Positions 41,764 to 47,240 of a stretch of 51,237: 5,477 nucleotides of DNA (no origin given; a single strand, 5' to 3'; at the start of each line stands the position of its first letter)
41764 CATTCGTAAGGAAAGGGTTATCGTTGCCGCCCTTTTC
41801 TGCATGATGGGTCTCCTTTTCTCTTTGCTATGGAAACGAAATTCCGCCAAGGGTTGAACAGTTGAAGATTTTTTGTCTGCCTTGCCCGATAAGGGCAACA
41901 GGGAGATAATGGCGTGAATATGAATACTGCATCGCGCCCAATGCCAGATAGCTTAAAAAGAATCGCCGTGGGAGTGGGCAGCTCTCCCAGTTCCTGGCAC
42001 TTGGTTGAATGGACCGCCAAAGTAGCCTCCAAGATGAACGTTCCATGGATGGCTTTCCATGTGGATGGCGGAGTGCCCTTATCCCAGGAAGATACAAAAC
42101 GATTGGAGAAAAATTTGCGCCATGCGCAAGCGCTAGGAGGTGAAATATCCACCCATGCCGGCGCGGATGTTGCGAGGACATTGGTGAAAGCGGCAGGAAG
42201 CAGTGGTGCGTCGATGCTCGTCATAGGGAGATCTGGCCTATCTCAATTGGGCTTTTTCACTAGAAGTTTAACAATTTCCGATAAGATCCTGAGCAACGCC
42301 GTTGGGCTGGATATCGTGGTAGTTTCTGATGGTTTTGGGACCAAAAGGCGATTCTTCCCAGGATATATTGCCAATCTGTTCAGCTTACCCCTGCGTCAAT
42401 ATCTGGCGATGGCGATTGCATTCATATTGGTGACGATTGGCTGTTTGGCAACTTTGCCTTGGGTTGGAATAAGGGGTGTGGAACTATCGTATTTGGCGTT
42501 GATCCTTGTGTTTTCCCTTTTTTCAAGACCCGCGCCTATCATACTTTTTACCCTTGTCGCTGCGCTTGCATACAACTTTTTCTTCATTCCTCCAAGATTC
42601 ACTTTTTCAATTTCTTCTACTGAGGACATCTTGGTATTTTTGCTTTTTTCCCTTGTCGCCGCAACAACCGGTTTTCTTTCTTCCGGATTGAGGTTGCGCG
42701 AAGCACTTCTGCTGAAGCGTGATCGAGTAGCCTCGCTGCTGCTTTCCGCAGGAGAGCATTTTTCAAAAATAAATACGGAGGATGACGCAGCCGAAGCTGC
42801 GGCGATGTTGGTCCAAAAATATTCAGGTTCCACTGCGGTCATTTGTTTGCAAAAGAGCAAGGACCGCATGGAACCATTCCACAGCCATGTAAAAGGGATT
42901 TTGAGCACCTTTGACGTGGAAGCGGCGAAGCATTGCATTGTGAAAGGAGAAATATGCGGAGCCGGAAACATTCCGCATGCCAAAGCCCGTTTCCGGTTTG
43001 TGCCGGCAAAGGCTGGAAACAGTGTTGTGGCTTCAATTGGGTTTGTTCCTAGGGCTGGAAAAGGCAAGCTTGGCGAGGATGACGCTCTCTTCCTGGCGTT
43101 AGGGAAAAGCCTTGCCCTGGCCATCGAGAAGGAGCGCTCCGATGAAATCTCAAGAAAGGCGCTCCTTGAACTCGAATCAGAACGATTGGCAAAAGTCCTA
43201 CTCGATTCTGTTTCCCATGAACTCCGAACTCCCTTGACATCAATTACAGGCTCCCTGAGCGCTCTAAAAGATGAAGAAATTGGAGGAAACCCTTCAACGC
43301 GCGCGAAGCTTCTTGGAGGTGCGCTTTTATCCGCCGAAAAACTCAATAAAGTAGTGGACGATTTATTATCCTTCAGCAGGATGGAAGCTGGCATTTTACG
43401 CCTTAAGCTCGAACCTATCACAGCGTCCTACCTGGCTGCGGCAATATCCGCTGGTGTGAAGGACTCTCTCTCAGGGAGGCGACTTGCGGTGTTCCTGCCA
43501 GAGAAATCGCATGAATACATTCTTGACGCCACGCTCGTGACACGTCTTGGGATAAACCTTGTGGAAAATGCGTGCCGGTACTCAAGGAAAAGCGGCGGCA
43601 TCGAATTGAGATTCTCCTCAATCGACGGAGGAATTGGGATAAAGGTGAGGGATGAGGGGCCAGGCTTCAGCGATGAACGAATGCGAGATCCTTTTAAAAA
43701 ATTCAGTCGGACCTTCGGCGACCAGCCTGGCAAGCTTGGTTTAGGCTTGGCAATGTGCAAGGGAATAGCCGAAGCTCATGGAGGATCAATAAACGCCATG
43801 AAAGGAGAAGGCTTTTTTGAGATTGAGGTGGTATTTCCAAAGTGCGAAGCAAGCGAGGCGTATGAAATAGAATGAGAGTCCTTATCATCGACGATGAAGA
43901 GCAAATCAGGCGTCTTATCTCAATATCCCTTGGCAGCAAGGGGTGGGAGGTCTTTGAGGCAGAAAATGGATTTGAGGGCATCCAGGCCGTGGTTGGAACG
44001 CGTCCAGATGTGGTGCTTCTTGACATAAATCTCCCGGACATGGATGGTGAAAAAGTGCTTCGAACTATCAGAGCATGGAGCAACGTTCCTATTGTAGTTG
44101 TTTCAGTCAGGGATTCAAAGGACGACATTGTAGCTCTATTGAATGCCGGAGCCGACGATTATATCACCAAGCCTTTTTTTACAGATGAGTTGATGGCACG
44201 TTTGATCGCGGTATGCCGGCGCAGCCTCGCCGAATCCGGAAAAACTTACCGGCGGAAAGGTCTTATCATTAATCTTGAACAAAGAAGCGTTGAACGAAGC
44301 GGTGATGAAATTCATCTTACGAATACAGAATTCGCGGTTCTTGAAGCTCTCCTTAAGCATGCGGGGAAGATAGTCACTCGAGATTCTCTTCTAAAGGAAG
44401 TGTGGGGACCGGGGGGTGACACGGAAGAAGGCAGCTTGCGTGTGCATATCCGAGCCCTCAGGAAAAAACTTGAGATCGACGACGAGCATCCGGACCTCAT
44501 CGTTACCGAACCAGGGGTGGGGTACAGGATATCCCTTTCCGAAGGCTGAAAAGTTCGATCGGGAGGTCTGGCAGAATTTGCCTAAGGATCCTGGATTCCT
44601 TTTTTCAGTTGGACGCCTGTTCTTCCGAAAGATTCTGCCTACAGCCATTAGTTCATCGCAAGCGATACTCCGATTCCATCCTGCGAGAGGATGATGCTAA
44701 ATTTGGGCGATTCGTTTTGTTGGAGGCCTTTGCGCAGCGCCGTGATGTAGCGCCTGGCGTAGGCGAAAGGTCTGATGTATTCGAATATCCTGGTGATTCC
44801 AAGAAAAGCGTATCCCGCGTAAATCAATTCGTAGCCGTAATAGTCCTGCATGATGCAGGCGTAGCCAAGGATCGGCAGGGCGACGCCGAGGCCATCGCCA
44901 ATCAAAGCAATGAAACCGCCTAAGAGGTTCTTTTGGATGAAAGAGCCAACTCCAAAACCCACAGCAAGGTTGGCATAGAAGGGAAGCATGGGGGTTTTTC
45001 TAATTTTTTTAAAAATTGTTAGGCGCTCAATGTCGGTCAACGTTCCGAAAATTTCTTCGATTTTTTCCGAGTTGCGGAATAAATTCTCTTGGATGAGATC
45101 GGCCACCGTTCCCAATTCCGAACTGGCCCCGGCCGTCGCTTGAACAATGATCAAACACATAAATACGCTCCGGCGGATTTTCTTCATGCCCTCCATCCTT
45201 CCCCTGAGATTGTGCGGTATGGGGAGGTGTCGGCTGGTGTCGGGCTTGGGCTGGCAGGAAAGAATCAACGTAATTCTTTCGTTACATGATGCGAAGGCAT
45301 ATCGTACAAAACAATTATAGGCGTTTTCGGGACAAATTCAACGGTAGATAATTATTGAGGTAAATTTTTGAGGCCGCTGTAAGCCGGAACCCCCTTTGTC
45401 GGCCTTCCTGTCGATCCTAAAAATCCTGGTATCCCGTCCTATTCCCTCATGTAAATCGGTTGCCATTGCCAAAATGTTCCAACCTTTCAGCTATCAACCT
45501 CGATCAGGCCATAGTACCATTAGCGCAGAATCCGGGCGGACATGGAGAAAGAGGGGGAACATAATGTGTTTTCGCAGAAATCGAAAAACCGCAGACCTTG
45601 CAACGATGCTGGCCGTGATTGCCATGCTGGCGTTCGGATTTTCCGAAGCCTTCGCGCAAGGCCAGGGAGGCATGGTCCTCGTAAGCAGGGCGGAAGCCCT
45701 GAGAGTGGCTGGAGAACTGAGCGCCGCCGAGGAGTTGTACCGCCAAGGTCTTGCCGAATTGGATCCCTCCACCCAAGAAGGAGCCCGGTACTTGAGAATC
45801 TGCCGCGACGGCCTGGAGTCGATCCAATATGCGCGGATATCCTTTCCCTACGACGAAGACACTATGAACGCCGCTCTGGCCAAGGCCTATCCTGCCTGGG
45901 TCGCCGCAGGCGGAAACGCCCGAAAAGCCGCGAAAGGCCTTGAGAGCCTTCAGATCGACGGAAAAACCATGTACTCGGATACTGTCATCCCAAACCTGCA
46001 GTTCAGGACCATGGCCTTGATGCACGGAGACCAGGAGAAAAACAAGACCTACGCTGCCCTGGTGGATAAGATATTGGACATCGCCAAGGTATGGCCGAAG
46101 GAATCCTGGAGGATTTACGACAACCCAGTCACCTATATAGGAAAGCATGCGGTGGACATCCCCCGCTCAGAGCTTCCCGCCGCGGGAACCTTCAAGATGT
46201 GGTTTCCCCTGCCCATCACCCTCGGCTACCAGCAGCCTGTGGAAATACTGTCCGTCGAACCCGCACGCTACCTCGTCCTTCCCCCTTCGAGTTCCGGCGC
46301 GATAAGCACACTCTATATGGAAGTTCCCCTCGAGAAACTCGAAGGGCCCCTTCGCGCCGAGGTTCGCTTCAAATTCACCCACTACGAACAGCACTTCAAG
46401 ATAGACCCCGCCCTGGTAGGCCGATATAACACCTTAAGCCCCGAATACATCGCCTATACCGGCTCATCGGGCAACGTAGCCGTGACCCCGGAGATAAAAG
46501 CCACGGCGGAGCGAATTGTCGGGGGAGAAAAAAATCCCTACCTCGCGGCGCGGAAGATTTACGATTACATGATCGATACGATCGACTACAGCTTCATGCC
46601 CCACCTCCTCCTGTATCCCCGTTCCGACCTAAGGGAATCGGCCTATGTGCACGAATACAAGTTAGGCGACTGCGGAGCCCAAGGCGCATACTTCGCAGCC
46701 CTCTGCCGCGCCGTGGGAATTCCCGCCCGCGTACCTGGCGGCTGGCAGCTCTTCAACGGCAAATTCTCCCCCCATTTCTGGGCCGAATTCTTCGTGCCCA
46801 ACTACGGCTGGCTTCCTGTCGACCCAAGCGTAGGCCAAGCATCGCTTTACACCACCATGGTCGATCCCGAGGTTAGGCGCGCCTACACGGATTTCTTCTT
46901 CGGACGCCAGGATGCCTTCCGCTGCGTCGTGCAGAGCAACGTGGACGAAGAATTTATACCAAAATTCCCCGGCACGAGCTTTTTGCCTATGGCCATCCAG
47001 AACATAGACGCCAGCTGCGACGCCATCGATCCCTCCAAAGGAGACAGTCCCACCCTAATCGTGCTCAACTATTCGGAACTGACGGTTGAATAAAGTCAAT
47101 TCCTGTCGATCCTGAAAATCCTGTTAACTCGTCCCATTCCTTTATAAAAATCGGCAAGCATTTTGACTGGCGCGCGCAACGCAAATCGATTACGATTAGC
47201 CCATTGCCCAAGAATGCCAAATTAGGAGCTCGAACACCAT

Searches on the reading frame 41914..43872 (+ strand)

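Call 83: search_protein_families(library=pfam, proteins=[window:41914-43872:+], max_evalue=0.0001)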
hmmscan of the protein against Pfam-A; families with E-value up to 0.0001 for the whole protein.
window:41914-43872:+ (653 aa): 5 families
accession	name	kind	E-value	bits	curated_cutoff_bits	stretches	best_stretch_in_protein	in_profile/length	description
PF13493.11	DUF4118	-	1.6e-16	60.5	28.4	1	163-265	1-103/107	Domain of unknown function (DUF4118)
PF02518.31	HATPase_c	-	1.5e-15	58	26.4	1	539-633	3-100/111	Histidine kinase-, DNA gyrase B-, and HSP90-like ATPase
PF00512.31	HisKA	-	7.8e-15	55.1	26.9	1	429-493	5-66/66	His Kinase A (phospho-acceptor) domain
PF00582.32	Usp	-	3.4e-07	31.3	24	1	15-113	3-118/141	Universal stress protein family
PF13581.12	HATPase_c_2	-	2.3e-05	24.8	27.4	1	548-621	42-111/127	Histidine kinase-like ATPase domain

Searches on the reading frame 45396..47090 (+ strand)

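Call 83: search_protein_families(library=pfam, proteins=[window:45396-47090:+], max_evalue=0.0001)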
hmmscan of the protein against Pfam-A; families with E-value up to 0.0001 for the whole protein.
window:45396-47090:+ (565 aa): 1 family
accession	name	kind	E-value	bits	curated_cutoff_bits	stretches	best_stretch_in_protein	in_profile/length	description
PF01841.26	Transglut_core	-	6.2e-21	75.2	23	1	368-477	1-108/108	Transglutaminase-like superfamily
